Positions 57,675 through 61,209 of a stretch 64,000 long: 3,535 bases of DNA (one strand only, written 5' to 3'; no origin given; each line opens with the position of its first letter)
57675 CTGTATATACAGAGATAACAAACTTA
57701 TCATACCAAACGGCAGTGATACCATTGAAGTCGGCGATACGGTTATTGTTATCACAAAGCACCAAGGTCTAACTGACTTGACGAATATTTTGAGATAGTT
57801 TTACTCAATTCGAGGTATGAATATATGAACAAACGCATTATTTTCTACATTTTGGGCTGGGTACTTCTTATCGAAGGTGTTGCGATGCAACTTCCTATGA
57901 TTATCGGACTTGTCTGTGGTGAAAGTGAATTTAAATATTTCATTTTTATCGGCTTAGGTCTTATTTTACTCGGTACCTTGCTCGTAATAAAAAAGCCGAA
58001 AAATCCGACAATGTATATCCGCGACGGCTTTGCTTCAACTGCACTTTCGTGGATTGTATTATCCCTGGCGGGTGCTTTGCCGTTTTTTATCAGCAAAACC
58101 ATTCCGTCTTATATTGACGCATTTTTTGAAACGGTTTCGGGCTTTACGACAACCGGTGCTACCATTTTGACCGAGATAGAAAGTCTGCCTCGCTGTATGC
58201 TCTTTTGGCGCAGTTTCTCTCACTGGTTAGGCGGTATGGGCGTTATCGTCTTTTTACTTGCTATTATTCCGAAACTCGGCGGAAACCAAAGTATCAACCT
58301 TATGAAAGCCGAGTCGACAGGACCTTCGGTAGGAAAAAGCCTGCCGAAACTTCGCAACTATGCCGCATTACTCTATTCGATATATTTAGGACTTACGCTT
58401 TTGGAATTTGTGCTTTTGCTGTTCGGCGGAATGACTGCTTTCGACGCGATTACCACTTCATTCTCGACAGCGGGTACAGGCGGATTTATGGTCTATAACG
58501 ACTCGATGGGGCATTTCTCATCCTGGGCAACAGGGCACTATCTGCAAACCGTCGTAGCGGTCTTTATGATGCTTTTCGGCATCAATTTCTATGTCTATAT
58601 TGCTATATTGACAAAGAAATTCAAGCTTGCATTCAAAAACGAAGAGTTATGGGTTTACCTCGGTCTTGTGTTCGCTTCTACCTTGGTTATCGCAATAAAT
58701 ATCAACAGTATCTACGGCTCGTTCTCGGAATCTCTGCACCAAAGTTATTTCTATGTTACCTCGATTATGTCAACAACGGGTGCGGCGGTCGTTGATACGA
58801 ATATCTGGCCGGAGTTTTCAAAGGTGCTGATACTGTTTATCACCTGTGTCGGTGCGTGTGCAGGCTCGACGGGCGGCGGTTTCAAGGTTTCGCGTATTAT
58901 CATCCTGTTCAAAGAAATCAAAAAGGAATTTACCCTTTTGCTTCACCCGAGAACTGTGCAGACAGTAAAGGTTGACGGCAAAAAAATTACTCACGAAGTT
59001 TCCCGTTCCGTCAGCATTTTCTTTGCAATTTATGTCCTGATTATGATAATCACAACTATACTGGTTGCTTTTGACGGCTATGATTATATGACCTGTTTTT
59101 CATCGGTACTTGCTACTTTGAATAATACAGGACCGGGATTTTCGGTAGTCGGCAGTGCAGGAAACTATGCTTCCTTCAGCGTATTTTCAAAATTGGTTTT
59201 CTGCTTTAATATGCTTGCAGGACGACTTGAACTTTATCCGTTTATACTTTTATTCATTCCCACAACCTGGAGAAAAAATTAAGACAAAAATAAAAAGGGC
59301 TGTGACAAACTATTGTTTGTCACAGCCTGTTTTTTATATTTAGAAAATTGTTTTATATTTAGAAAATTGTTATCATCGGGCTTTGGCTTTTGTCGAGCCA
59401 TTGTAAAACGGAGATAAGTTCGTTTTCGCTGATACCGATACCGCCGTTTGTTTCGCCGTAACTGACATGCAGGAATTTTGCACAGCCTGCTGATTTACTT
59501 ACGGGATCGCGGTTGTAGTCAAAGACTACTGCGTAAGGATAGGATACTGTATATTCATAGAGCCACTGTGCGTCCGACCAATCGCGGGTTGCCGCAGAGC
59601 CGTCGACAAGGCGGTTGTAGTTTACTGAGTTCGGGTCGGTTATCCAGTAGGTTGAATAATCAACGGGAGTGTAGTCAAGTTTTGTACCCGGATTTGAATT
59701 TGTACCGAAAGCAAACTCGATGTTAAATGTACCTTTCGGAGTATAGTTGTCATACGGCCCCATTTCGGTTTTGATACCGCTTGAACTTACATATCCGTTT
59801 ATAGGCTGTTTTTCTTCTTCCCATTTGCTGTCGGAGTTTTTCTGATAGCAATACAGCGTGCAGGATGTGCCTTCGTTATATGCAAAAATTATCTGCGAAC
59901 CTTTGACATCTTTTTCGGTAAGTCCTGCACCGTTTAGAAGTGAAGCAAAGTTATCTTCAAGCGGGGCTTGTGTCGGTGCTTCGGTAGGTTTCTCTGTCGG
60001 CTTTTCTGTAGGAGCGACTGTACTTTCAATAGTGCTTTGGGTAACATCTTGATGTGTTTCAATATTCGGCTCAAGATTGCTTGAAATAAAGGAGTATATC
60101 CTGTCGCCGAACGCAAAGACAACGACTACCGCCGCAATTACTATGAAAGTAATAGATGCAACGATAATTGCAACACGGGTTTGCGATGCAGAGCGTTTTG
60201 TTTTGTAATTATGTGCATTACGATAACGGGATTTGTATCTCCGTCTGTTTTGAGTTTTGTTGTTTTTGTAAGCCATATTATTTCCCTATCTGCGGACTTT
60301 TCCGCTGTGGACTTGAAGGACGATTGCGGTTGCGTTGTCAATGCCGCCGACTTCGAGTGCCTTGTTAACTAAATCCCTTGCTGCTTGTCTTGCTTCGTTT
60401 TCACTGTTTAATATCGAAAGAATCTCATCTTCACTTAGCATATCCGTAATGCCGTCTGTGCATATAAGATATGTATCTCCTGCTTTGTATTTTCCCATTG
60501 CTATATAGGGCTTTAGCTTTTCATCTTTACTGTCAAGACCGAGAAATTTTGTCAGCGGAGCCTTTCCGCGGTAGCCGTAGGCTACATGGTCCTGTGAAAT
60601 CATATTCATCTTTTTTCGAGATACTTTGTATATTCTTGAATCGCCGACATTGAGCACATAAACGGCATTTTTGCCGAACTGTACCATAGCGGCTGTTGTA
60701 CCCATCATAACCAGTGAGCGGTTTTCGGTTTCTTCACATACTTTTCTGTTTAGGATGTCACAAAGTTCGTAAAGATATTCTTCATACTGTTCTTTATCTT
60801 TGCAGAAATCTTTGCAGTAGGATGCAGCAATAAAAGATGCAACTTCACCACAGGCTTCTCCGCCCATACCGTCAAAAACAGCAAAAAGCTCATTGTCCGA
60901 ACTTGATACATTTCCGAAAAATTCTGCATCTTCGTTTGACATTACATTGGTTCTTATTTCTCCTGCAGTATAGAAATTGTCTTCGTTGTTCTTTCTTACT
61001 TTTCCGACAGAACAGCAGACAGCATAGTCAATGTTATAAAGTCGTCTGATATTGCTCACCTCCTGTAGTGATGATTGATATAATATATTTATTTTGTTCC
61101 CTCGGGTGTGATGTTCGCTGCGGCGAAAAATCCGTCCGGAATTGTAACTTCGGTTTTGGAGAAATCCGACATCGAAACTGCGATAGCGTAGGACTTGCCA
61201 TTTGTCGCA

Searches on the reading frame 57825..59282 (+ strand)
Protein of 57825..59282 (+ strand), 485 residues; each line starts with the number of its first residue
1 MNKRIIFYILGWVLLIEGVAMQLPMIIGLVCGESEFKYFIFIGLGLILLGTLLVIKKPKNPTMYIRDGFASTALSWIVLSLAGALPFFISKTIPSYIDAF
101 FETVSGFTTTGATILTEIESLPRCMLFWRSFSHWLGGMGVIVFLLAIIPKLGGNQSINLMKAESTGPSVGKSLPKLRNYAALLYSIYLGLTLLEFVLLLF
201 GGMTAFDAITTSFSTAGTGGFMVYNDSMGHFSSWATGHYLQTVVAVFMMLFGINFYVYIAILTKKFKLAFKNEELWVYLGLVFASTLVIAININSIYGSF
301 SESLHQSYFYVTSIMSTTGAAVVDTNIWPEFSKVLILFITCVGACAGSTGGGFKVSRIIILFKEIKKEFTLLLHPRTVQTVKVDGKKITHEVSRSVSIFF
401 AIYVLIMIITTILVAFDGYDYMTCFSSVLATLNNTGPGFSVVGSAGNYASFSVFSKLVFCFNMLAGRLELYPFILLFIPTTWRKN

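Call 57: search_protein_families(library=pfam, proteins=[window:57825-59282:+], max_evalue=0.000001)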
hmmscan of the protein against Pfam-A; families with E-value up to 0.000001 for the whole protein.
window:57825-59282:+ (485 aa): 1 family
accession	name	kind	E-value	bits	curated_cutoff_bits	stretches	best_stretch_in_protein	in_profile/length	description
PF02386.22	TrkH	-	3.3e-60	204.4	27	1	46-478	12-491/502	Cation transport protein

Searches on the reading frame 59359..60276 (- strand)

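Call 57: search_protein_families(library=pfam, proteins=[window:59359-60276:-], max_evalue=0.000001)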
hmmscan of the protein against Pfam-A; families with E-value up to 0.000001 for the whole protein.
window:59359-60276:- (305 aa): 0 families

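Call 66: search_protein_families(library=pfam, proteins=[window:59359-60276:-], max_evalue=0.01)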
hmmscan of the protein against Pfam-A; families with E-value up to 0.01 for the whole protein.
window:59359-60276:- (305 aa): 1 family
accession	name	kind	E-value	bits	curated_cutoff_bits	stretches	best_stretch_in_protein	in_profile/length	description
PF04886.17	PT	-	0.0036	17.3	26.2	1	86-105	3-22/36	PT disordered repeat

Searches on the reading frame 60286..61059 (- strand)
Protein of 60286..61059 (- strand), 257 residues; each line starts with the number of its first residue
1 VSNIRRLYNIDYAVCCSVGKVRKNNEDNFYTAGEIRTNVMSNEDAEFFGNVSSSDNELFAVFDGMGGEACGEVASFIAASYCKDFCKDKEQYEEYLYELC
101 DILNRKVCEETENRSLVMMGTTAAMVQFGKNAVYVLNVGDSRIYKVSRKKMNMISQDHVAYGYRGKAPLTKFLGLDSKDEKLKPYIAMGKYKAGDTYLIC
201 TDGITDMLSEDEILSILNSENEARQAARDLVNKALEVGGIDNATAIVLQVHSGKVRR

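Call 66: search_protein_families(library=pfam, proteins=[window:60286-61059:-], max_evalue=0.01)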
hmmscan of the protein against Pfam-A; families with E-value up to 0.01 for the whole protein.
window:60286-61059:- (257 aa): 3 families
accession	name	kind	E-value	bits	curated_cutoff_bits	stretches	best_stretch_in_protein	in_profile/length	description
PF00481.26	PP2C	-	6.5e-15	55.9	20.3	2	32-160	5-142/255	Protein phosphatase 2C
PF13672.11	PP2C_2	-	9.2e-11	42.1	24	1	40-212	10-182/209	Protein phosphatase 2C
PF07228.17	SpoIIE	-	7.5e-05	23.2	25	1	58-249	6-190/192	Stage II sporulation protein E (SpoIIE)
